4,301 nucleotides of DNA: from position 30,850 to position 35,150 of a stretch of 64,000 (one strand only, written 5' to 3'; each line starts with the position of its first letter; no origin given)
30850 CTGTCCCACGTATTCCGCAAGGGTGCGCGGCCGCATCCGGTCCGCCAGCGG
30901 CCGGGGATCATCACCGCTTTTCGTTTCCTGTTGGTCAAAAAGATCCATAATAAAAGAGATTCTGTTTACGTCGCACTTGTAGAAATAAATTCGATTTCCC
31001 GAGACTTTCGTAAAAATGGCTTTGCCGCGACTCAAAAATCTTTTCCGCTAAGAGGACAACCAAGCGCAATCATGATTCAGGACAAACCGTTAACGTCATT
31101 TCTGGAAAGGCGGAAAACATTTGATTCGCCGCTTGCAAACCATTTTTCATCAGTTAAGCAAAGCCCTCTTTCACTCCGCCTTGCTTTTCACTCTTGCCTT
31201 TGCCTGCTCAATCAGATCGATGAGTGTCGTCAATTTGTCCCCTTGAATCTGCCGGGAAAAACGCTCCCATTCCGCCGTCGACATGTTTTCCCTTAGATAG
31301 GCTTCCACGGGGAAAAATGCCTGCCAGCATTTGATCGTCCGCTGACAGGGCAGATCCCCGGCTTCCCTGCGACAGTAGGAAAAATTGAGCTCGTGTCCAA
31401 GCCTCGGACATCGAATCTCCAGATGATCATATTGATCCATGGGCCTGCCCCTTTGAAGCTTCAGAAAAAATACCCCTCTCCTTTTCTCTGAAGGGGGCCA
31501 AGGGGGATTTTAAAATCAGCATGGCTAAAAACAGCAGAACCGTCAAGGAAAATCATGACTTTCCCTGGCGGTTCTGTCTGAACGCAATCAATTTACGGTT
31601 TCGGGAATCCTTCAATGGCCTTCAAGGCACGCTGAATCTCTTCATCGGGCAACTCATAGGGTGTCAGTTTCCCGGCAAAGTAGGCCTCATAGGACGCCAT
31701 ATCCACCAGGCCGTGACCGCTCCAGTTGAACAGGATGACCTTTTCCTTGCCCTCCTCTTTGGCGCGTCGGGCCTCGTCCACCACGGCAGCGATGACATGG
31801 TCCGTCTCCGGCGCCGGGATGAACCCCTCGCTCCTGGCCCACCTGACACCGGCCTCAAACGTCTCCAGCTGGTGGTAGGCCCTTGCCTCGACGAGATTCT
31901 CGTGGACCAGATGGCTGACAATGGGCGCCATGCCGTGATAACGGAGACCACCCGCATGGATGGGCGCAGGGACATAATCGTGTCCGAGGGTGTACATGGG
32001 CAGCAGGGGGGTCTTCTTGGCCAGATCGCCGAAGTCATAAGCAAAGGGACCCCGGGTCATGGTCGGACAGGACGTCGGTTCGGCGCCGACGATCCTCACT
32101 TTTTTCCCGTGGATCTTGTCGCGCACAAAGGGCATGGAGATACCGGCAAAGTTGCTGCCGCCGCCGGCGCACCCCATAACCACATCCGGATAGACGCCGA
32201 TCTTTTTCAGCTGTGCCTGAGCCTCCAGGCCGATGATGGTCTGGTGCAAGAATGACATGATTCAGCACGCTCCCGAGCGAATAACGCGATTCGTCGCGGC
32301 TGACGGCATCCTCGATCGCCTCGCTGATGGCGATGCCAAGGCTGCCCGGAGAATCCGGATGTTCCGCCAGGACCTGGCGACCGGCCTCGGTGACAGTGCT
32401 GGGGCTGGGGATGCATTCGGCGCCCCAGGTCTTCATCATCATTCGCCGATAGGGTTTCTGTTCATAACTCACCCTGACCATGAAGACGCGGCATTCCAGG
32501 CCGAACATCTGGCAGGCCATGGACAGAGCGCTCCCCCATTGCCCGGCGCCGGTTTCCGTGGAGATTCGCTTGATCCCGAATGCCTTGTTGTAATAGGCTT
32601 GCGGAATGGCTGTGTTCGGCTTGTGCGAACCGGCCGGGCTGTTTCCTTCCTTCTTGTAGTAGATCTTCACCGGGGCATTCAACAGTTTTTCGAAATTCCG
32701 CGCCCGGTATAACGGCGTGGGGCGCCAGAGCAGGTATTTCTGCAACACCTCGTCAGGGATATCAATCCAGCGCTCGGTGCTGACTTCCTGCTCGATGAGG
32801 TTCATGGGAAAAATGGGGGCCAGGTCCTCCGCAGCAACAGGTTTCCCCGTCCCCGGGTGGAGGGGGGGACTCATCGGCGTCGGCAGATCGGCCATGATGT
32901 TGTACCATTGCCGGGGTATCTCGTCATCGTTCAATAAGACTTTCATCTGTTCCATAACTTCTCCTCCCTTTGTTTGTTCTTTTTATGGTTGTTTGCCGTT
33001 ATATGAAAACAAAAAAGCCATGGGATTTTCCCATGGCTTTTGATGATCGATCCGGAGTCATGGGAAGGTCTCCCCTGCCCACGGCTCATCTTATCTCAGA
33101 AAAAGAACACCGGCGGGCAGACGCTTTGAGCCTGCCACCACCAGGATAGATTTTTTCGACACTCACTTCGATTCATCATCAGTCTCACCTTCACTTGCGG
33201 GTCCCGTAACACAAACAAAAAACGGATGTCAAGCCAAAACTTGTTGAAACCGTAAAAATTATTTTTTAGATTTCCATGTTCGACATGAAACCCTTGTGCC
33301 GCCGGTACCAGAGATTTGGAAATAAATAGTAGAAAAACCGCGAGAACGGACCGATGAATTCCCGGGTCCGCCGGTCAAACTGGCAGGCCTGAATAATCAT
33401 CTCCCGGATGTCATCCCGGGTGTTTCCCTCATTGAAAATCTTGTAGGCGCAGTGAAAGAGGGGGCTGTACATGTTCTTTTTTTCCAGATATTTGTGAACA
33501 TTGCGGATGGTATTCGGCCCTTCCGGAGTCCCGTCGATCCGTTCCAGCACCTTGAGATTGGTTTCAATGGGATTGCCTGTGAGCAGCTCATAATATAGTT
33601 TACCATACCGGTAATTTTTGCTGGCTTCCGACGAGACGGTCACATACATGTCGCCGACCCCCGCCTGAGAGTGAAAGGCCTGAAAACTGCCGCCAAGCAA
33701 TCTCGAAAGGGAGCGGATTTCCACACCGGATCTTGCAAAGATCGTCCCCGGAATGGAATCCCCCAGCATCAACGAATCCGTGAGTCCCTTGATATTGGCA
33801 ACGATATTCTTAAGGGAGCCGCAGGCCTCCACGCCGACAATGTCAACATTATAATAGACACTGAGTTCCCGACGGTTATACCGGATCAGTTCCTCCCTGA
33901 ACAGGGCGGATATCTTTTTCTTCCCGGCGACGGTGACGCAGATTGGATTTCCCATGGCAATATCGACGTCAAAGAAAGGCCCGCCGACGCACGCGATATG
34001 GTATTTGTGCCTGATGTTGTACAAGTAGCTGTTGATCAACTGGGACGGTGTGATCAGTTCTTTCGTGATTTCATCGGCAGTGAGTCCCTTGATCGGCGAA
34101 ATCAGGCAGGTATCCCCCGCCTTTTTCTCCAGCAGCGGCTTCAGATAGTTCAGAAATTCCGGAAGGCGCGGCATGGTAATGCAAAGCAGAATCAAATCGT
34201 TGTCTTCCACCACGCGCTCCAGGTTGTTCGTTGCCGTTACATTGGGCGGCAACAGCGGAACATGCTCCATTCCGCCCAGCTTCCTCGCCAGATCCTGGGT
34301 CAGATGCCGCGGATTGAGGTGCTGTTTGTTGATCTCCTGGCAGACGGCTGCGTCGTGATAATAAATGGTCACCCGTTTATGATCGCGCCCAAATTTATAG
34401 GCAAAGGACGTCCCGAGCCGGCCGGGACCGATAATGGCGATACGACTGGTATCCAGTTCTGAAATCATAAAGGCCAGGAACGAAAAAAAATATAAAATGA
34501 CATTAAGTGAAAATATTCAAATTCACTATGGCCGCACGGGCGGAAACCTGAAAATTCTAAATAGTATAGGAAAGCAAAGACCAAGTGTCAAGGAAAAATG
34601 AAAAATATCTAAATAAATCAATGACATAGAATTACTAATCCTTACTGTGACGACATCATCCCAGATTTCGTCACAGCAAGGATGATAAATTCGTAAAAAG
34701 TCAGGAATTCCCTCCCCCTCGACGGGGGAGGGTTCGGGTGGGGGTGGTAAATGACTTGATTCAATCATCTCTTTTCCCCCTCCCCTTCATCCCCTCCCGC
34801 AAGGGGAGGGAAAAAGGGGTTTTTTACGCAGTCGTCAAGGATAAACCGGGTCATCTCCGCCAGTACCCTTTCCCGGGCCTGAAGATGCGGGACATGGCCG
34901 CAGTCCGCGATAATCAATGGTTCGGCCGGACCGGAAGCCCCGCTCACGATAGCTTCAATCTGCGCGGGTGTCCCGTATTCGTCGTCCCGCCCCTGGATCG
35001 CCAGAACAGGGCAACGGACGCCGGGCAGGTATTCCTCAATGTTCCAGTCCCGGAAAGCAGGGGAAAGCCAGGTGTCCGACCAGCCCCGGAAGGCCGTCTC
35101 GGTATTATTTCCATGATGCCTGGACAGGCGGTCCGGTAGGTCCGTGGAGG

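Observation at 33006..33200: Trp-Trp-Trp leader peptide and terminator: a ribosome-mediated attenuator in front of a stand-alone trpB2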

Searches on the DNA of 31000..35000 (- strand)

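Call 3: search_rna_families(source=window, start=31000, end=35000, threshold=evalue, max_evalue=10, show_alignments=3)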
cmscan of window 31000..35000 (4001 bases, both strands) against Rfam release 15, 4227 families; matches with E-value up to 10: 13.
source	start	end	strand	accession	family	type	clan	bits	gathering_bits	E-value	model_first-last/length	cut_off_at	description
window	34726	34798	+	RF00942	mir-1224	Gene; miRNA;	-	25.8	105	0.16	1-86/86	no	mir-1224 microRNA precursor family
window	33013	33041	+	RF01485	rli61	Cis-reg;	-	22.7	50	0.74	71-99/106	no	Listeria sRNA rli61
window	34726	34798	+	RF03873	mir-3192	Gene; miRNA;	-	22.5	80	0.42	1-77/77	no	mir-3192 microRNA precursor family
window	34706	34814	-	RF04210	MIR8643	Gene; miRNA;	-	21.7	135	0.51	1-150/150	no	MIR8643 microRNA precursor family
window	32512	32640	-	RF02831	Scr2736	Gene; sRNA;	-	21.3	43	2.5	1-64/64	no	Streptomyces RNA 2736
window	34713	34809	+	RF04164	MIR1507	Gene; miRNA;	-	20.8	73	0.29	1-107/107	no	MIR1507 microRNA precursor family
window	31496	31623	+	RF03000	LOOT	Gene; sRNA;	-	19.7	46.4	1.5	1-121/121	no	LOOT RNA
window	34727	34790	+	RF00765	mir-337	Gene; miRNA;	-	19.5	80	1.3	1-93/93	no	mir-337 microRNA precursor family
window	34777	34814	+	RF02795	Pab91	Gene; snRNA; snoRNA; HACA-box;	-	18.4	71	7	1-57/57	no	Pab91 RNA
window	34774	34814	-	RF00884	MIR815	Gene; miRNA;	-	17.9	63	9.1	1-81/81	no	MIR815 microRNA precursor family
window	34721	34800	-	RF04083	MIR528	Gene; miRNA;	-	17.5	62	5.8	1-89/89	no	MIR528 microRNA precursor family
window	31388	31532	-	RF01909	CDKN2B-AS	Gene; lncRNA;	-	17.5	80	6.9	1-150/150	no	CDKN2B antisense RNA 1 intronic convserved region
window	34707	34810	+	RF02132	HOXB13-AS1_1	Gene; lncRNA;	-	15.8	60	4.2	1-136/136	no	HOXB13 antisense RNA 1 conserved region 1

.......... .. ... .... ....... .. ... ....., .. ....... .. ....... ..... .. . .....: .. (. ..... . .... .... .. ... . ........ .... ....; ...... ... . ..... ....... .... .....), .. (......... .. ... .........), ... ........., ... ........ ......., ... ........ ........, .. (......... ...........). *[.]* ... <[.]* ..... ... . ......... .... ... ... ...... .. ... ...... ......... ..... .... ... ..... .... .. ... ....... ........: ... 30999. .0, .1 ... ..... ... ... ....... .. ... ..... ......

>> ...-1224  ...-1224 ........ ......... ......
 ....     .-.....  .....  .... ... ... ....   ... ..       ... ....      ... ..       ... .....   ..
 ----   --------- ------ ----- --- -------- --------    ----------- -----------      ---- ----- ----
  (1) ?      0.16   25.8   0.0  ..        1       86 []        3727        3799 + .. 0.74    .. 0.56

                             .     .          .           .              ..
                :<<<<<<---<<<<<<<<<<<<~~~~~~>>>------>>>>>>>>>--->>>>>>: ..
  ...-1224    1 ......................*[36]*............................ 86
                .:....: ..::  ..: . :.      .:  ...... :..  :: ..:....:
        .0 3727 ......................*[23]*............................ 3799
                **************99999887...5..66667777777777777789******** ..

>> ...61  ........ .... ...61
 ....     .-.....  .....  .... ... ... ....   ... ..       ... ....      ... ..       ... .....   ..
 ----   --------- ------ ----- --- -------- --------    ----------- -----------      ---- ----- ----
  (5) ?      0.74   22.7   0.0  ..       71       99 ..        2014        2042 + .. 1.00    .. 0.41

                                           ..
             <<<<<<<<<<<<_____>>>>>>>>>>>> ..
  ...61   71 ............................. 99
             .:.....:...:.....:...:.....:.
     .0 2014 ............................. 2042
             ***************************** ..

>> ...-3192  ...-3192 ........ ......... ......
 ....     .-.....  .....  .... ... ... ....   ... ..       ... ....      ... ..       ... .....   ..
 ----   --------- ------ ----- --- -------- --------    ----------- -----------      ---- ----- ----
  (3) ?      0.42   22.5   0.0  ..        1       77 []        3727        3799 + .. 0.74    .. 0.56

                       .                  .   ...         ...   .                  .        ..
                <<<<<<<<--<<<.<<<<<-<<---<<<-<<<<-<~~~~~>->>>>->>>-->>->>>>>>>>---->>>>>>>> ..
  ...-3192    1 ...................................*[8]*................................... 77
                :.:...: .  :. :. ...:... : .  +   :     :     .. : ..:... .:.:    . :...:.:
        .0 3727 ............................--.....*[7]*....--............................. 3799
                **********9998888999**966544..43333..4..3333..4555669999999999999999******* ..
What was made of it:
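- Tried and rejected: These were the terminator hairpin against rli61 at E 0.74, and miRNA models on an unrelated GC-rich repeat (call 3).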

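Call 49: build_rna_model(alignment_id=A2, structure=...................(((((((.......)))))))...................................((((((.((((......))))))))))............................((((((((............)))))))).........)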
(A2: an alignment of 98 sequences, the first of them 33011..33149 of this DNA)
Model R1 built from alignment A2 (98 sequences, 167 columns); structure: as given.
model positions 134; base pairs 25; branch points 2; effective number of sequences 2.39; information 0.59 bits per position. Calibrated on 0.2 Mb of random sequence (short: E-values are rough).
structure used (alignment columns):
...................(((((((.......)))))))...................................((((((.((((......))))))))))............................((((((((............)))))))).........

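Call 50: search_with_rna_model(model_id=R1, sources=[window, L001, L002, L003, L004, L005, L006, L007, L008, L009, L010, L011, L012, L013, L014, L015, L016, L017, L018, L019, L020, L021, L022, L023, L024, L025, L026, L027, L028, L029, L030, L031, L032, L033, L034, L035, L036, L037, L038, L039, L040, L041, L042, L043, L044, L045, L046, L047, L048, L049, L050, L051, L052, L053, L054, L055, L056, L057, L058, L059, L060, L061, L062, L063, L064, L065, L066, L067, L068, L069, L070, L071, L072, L073, L074, L075, L076, L077, L078, L079, L080], max_evalue=1)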
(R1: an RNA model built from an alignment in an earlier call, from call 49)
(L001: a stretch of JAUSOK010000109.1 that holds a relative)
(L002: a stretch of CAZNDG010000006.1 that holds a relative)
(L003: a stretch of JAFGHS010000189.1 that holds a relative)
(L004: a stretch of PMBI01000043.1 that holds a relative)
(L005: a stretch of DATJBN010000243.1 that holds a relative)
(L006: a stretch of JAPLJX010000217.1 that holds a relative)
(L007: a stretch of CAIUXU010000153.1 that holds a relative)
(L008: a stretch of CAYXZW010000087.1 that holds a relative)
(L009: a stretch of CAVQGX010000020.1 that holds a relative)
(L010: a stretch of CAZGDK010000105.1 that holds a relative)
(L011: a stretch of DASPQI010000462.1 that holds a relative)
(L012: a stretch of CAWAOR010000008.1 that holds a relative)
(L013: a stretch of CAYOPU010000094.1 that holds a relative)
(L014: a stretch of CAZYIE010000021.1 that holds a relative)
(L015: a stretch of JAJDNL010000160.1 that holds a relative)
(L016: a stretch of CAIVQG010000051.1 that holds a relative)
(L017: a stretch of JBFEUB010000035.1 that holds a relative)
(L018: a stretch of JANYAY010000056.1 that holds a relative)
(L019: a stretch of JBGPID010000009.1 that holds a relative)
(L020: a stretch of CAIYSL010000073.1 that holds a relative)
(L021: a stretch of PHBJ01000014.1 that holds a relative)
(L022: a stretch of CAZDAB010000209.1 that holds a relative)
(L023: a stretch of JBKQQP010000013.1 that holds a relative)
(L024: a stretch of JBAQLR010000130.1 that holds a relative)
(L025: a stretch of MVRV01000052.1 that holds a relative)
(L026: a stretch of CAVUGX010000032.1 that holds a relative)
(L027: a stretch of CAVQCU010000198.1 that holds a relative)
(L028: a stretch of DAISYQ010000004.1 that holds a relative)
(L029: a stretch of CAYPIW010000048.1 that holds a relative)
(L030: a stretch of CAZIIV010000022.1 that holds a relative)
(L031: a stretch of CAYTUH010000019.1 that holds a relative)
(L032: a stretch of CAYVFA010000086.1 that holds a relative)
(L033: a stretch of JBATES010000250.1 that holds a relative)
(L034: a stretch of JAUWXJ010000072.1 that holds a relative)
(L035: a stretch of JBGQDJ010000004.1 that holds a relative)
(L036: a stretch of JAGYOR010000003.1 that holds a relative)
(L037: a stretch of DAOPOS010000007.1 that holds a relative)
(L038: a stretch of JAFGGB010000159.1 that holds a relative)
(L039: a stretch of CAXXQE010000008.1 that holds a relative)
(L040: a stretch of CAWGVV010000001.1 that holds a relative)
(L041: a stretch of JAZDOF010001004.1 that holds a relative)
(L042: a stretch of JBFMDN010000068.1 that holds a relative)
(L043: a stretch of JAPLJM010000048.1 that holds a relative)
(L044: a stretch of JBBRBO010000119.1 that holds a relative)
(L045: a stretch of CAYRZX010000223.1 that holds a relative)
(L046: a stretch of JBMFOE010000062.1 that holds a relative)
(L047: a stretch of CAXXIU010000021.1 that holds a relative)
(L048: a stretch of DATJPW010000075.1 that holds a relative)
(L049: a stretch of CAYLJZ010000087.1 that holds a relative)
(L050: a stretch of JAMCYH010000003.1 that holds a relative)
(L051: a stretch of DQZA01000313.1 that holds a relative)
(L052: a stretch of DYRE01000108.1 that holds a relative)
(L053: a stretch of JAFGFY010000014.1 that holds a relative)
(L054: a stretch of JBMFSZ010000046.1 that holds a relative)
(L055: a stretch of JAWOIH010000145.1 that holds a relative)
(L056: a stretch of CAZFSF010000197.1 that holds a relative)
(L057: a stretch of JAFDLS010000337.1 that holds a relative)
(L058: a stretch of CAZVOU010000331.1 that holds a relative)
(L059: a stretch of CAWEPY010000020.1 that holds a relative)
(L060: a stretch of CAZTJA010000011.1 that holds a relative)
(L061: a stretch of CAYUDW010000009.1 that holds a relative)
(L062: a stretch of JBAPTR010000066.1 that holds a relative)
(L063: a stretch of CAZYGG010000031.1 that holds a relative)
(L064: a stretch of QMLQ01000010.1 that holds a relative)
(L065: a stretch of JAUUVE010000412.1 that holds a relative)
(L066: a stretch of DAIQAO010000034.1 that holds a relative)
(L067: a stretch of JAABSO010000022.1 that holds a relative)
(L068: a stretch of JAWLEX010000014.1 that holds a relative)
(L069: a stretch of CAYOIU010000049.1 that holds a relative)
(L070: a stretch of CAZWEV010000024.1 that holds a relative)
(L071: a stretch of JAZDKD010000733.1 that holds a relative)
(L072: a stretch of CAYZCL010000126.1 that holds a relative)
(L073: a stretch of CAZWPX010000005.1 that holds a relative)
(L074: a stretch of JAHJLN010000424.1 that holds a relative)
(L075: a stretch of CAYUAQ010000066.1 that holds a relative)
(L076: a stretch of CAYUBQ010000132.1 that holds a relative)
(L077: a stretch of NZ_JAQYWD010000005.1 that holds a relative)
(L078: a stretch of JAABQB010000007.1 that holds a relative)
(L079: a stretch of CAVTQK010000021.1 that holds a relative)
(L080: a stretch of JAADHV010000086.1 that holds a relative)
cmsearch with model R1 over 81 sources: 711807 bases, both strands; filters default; matches with E-value up to 1: 43.
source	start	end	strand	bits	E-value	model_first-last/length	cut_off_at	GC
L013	3789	3923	+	125.8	8.7e-23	1-134/134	no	0.47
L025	2664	2800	+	125.1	1.2e-22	1-134/134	no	0.45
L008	498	633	+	124.2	1.8e-22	1-134/134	no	0.42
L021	3823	3959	+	124.1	1.9e-22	1-134/134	no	0.43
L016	3828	3963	+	123.7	2.3e-22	1-134/134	no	0.41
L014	3828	3963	+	123.1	3e-22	1-134/134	no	0.42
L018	3826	3963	+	119.5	1.6e-21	1-134/134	no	0.41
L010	3793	3926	+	117.8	3.5e-21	1-134/134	no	0.46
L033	3806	3936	+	114.2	1.9e-20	1-134/134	no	0.45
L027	3721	3852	+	113.9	2.2e-20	1-134/134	no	0.39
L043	3769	3909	+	107.4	4.4e-19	1-134/134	no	0.52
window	33010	33149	-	106.3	7.5e-19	1-134/134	no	0.54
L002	3800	3928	+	99.3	1.9e-17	1-134/134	no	0.5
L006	183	315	+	96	8.8e-17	1-134/134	no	0.53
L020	3811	3948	+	92.4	4.7e-16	1-134/134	no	0.61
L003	3836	3971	+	85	1.5e-14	1-134/134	no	0.52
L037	3807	3947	+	82.7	4.3e-14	1-134/134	no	0.62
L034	3614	3760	+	69.1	2.4e-11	1-134/134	no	0.49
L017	3567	3713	+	66.9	6.6e-11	1-134/134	no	0.49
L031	3780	3926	+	63.2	3.7e-10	1-134/134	no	0.49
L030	3834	3979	+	61.3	8.7e-10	1-134/134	no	0.4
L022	168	314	+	58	4e-09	1-134/134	no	0.4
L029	3833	3979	+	57.6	4.9e-09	1-134/134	no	0.41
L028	3792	3923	+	49.8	1.8e-07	1-134/134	no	0.48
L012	3818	3973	+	41.8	7.6e-06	1-134/134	no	0.53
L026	3838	3947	+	36.5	9.1e-05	1-134/134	no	0.56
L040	3825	3964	+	30.6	0.0014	1-134/134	no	0.5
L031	3843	3989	-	30.2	0.0017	1-134/134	no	0.44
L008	597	756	-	28.8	0.0033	1-134/134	no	0.35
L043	3875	3962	-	27.1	0.0071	1-134/134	no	0.4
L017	3679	3800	-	25.8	0.013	1-134/134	no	0.35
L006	281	395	-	22.6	0.058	1-134/134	no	0.44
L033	3899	4016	-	19.7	0.22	1-134/134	no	0.36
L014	3927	4087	-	18.6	0.36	1-134/134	no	0.35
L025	2771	2811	-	18.5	0.38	85-127/134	no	0.41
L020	3921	3950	-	18.4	0.4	96-127/134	no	0.5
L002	3894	3984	-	18.2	0.45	1-134/134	no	0.47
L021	3919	4038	-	18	0.5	1-134/134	no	0.31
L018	3927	4099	-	17.9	0.5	1-134/134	no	0.39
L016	3927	4049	-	17.4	0.64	1-134/134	no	0.34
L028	3889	4014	-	16.9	0.8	1-134/134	no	0.43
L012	3937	4088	-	16.9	0.82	1-134/134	no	0.49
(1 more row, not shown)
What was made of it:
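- The hairpin is palindromic enough to score on both strands (call 50).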

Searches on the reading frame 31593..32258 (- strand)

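Call 9: search_protein_families(library=pfam, proteins=[window:31593-32258:-])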
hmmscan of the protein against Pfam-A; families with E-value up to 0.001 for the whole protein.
window:31593-32258:- (221 aa): 1 family
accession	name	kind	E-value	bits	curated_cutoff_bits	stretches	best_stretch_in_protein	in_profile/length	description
PF00291.31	PALP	-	1.5e-14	54.5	35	1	8-178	145-292/295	Pyridoxal-phosphate dependent enzyme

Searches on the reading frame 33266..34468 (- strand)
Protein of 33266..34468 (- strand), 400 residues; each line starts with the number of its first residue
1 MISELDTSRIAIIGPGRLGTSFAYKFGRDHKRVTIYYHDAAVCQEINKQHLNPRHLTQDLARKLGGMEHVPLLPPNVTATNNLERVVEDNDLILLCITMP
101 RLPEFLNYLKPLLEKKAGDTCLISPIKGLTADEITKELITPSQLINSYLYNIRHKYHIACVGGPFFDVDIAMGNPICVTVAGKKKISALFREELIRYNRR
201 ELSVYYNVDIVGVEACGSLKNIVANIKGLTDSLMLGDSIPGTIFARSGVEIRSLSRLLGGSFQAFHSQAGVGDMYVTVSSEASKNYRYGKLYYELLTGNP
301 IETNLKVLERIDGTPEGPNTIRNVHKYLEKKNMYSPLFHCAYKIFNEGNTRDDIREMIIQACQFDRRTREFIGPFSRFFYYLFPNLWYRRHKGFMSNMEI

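Call 9: search_protein_families(library=pfam, proteins=[window:33266-34468:-])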
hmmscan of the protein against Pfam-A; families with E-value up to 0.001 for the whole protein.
window:33266-34468:- (400 aa): 3 families
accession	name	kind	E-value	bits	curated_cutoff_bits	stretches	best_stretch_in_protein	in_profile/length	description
PF07479.19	NAD_Gly3P_dh_C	-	2.2e-28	99.7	25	1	209-353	1-139/142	NAD-dependent glycerol-3-phosphate dehydrogenase C-terminus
PF01210.29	NAD_Gly3P_dh_N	-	8.6e-18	65.2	23.1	1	10-185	2-155/158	NAD-dependent glycerol-3-phosphate dehydrogenase N-terminus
PF03807.23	F420_oxidored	-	0.00061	20.8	21.6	0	9-116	1-86/94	NADP oxidoreductase coenzyme F420-dependent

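Call 47: search_protein_families(library=ncbifam, proteins=[window:33266-34468:-])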
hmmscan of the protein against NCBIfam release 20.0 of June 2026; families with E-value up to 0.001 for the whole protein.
window:33266-34468:- (400 aa): 17 families
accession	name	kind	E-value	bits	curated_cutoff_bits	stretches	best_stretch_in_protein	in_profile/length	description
NF000942.0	PRK00094.1-4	subfamily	4.4e-48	164.2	257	1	8-358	3-324/334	NAD(P)H-dependent glycerol-3-phosphate dehydrogenase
NF000941.0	PRK00094.1-3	equivalog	3.7e-42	144.8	423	1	8-360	2-327/336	NAD(P)H-dependent glycerol-3-phosphate dehydrogenase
NF000940.0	PRK00094.1-2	subfamily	6.2e-37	127.8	202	1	9-354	2-316/330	NAD(P)H-dependent glycerol-3-phosphate dehydrogenase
NF000946.0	PRK00094.2-4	equivalog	2.6e-36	125.3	455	1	7-361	4-327/342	NAD(P)H-dependent glycerol-3-phosphate dehydrogenase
NF011212.0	PRK14619.1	equivalog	9.7e-33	113.7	377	1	80-351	39-292/309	NAD(P)H-dependent glycerol-3-phosphate dehydrogenase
NF000945.0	PRK00094.2-3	equivalog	5.4e-31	108.6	491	1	9-358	2-347/352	NAD(P)H-dependent glycerol-3-phosphate dehydrogenase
NF000944.0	PRK00094.2-2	equivalog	1.5e-30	106.3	603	1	5-355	18-336/371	NAD(P)H-dependent glycerol-3-phosphate dehydrogenase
TIGR03376.1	glycerol3P_DH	equivalog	1.9e-30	106.2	285.5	1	9-357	1-341/342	glycerol-3-phosphate dehydrogenase (NAD(+))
NF000939.0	PRK00094.1-1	equivalog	2.4e-30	105.8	473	1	7-354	5-323/339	NAD(P)H-dependent glycerol-3-phosphate dehydrogenase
NF009098.0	PRK12439.1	equivalog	4.3e-28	98.7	436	1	6-353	6-322/341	NAD(P)H-dependent glycerol-3-phosphate dehydrogenase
NF000943.0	PRK00094.2-1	equivalog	1.6e-27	96.9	400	1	9-359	2-294/296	NAD(P)H-dependent glycerol-3-phosphate dehydrogenase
NF011211.0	PRK14618.1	equivalog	1.8e-23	83.3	489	1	6-309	3-278/328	NAD(P)H-dependent glycerol-3-phosphate dehydrogenase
NF000947.0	PRK00094.2-5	equivalog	4.3e-23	82.3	251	1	9-347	6-316/323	NAD(P)H-dependent glycerol-3-phosphate dehydrogenase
NF011213.0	PRK14620.1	equivalog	9.2e-22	77.6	478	1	9-353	2-319/326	NAD(P)H-dependent glycerol-3-phosphate dehydrogenase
NF004783.0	PRK06129.1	equivalog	7.3e-05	22.3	347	1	8-96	3-89/315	3-hydroxyacyl-CoA dehydrogenase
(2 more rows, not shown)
